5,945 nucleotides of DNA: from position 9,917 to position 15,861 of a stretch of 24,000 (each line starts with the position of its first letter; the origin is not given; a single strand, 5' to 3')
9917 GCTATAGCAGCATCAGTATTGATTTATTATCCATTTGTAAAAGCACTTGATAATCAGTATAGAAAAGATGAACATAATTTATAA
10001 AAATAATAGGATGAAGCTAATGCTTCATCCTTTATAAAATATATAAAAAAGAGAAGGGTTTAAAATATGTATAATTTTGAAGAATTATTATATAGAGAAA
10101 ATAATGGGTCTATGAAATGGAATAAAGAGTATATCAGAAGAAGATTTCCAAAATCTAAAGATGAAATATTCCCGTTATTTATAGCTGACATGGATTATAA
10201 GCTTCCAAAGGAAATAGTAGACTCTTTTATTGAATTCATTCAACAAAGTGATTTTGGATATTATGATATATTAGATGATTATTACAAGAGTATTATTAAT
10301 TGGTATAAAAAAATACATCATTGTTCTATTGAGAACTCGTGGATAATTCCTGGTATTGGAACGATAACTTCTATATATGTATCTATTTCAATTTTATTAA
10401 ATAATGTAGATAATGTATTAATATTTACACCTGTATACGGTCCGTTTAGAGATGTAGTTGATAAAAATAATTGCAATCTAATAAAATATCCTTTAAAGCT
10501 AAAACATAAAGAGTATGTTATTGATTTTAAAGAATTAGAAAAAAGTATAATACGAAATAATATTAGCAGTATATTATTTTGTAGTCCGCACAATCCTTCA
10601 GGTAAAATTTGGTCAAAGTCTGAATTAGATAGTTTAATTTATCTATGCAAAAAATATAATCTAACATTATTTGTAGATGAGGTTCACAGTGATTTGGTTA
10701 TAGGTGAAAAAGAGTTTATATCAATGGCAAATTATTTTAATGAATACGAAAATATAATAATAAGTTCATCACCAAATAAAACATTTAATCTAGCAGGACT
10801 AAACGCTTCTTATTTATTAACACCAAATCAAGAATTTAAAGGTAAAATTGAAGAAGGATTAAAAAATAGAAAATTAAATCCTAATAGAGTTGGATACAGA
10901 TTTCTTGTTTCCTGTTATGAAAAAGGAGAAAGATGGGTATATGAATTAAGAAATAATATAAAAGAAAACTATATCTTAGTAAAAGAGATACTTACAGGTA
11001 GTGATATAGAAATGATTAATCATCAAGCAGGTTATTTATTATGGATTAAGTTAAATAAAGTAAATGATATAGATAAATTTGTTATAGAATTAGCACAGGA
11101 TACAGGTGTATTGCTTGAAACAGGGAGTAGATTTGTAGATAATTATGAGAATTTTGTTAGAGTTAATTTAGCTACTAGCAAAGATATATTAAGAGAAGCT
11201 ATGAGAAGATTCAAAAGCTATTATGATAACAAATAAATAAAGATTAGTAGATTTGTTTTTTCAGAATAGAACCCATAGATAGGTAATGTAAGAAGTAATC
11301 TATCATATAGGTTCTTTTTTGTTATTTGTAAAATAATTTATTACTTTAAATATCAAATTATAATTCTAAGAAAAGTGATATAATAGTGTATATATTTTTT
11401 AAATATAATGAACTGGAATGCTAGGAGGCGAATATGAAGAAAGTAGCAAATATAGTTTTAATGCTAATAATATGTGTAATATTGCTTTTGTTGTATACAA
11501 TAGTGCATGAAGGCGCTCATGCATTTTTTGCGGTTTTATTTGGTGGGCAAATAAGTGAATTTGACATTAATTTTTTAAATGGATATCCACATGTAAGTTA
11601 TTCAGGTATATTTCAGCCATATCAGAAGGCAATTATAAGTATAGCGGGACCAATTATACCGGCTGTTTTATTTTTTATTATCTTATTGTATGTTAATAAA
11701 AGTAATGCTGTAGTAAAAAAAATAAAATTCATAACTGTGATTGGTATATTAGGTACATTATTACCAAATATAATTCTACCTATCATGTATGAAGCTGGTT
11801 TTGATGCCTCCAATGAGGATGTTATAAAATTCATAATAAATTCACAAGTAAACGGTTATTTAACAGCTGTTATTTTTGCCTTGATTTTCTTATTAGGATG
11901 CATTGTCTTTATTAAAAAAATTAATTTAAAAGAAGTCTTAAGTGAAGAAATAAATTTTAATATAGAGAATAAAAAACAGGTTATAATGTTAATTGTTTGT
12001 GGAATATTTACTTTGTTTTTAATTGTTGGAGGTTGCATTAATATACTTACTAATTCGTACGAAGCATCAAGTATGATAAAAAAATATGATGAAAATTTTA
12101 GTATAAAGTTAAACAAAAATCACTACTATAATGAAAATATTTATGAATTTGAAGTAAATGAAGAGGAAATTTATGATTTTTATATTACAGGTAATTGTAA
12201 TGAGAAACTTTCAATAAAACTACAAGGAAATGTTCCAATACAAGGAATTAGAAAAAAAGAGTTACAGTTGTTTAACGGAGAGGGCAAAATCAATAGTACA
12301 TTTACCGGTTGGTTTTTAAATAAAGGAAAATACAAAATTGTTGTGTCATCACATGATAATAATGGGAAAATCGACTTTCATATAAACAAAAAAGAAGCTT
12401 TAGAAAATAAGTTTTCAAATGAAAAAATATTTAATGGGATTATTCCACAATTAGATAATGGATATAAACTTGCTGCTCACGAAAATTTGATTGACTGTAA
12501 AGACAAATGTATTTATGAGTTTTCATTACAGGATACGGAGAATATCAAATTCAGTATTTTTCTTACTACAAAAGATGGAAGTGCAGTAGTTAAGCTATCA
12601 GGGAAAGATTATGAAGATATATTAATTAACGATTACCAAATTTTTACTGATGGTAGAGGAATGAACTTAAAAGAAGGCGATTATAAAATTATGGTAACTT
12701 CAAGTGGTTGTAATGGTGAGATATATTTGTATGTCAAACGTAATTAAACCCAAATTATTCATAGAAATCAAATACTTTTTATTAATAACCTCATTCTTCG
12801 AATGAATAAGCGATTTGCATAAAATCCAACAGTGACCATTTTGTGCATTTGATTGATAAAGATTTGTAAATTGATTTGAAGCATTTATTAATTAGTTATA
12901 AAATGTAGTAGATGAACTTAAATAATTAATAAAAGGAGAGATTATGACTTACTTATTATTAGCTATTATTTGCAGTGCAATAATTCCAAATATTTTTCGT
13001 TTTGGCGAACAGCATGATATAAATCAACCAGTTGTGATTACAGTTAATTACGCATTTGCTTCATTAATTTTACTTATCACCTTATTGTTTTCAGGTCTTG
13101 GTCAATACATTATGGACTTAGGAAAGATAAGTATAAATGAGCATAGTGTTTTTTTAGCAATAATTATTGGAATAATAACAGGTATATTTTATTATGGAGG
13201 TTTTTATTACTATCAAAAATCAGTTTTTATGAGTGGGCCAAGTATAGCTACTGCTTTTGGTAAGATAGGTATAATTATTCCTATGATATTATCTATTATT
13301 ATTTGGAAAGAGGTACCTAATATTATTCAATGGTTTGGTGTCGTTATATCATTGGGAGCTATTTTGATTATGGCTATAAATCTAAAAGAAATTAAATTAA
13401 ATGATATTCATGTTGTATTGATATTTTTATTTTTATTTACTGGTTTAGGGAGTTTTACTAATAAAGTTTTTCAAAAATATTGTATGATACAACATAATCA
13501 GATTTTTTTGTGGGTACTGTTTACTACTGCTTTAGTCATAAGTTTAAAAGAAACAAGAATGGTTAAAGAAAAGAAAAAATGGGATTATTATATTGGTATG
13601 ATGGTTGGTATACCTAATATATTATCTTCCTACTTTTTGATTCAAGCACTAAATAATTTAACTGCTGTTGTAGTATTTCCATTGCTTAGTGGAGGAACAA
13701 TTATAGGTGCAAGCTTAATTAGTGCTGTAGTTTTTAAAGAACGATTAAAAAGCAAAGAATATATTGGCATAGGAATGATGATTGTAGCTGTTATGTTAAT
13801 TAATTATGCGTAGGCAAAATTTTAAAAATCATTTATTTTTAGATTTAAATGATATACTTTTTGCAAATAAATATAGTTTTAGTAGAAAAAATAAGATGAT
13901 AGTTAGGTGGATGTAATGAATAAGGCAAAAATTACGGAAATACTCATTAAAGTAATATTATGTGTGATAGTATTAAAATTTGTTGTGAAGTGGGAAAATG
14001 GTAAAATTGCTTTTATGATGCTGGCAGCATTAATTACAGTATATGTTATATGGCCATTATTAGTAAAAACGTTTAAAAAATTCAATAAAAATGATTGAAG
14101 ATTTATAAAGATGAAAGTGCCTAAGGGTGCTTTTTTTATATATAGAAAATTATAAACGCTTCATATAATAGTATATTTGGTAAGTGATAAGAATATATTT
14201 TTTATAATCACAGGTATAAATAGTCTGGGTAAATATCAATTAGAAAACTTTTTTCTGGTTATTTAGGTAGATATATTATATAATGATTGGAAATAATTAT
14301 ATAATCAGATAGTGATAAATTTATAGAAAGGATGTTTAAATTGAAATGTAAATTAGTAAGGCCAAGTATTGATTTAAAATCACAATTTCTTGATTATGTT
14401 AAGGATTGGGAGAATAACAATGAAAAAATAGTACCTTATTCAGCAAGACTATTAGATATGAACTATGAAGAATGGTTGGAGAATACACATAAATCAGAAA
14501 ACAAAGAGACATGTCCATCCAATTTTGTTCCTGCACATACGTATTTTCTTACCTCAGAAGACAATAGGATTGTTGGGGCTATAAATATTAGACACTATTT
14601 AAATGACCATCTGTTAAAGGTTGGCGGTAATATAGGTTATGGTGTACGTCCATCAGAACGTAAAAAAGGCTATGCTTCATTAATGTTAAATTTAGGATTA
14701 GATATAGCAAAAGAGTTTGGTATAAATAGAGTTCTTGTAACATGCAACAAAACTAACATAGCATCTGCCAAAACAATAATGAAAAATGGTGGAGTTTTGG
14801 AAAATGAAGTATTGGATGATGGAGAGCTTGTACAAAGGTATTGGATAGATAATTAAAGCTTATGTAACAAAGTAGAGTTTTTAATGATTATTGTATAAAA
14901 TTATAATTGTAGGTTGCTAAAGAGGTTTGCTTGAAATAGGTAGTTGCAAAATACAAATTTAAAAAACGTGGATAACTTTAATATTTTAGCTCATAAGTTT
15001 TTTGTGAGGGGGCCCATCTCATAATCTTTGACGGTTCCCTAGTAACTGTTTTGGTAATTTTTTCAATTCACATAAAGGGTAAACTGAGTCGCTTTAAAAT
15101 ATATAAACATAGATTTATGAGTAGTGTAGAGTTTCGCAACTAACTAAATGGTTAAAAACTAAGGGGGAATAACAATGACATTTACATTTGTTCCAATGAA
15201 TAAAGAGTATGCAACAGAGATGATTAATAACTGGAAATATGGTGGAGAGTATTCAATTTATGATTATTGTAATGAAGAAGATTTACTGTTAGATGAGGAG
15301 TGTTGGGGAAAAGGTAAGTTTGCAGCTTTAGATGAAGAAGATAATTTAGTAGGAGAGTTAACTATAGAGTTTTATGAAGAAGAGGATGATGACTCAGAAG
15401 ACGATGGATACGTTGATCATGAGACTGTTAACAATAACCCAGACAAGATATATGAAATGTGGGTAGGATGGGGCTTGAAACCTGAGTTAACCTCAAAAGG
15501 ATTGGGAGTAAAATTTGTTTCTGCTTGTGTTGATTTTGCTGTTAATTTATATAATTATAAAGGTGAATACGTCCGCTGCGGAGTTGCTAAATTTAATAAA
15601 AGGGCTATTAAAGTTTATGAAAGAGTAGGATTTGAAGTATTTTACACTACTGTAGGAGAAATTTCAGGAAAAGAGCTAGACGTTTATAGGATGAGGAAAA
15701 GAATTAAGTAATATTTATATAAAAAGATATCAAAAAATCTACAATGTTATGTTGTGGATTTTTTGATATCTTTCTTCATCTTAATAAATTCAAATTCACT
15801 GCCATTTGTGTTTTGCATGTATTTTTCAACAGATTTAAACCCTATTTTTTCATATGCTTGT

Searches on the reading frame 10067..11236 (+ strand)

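Call 13: search_protein_families(library=pfam, proteins=[window:10067-11236:+])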
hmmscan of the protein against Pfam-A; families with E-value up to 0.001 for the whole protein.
window:10067-11236:+ (389 aa): 1 family
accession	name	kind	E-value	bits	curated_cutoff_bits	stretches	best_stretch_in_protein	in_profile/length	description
PF00155.27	Aminotran_1_2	-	6.2e-40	137.9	19.7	1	42-381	11-360/361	Aminotransferase class I and II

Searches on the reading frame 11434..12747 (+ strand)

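Call 13: search_protein_families(library=pfam, proteins=[window:11434-12747:+])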
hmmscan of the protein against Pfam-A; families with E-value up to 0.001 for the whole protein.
window:11434-12747:+ (437 aa): 2 families
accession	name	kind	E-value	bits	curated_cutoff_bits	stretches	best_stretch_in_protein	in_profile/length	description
PF13398.12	Peptidase_M50B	-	4.4e-10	40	26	1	11-94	14-96/201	Peptidase M50B-like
PF02163.28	Peptidase_M50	-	0.00025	20.9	27.2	0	15-208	3-153/221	Peptidase family M50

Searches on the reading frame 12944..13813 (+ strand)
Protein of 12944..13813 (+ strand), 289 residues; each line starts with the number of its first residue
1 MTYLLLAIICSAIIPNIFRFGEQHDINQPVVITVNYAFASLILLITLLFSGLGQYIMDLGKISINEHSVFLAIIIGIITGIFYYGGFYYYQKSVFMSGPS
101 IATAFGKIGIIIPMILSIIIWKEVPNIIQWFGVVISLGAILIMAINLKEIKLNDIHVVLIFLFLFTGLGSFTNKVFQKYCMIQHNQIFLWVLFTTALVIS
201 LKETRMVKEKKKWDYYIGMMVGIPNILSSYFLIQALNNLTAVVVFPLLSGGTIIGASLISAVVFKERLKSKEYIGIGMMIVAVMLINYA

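Call 13: search_protein_families(library=pfam, proteins=[window:12944-13813:+])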
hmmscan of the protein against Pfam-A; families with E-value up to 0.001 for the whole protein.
window:12944-13813:+ (289 aa): 2 families
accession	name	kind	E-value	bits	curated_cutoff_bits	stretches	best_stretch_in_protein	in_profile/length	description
PF00892.27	EamA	-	5.2e-15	56.4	28.2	2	3-143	6-133/135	EamA-like transporter family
PF00893.25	Multi_Drug_Res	-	8.2e-07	29.9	23.7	1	190-278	3-92/93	Small Multidrug Resistance protein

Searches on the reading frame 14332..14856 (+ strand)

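Call 59: search_protein_families(library=pfam, proteins=[window:14332-14856:+], max_evalue=0.00001)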
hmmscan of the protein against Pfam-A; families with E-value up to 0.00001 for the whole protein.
window:14332-14856:+ (174 aa): 2 families
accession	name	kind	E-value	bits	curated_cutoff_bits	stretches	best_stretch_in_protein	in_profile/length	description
PF00583.31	Acetyltransf_1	-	5.1e-12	46.5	20.7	1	40-147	4-109/116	Acetyltransferase (GNAT) family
PF13302.13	Acetyltransf_3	-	6.5e-12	46.8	25.4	1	39-153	31-136/138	Acetyltransferase (GNAT) domain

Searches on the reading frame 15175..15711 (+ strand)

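Call 59: search_protein_families(library=pfam, proteins=[window:15175-15711:+], max_evalue=0.00001)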
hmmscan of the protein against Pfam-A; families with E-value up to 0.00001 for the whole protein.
window:15175-15711:+ (178 aa): 2 families
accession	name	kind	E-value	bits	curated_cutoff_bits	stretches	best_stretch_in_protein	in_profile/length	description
PF13302.13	Acetyltransf_3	-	2.6e-07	31.8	25.4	1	60-154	55-138/138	Acetyltransferase (GNAT) domain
PF00583.31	Acetyltransf_1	-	4.3e-07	30.7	20.7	1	40-153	24-116/116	Acetyltransferase (GNAT) family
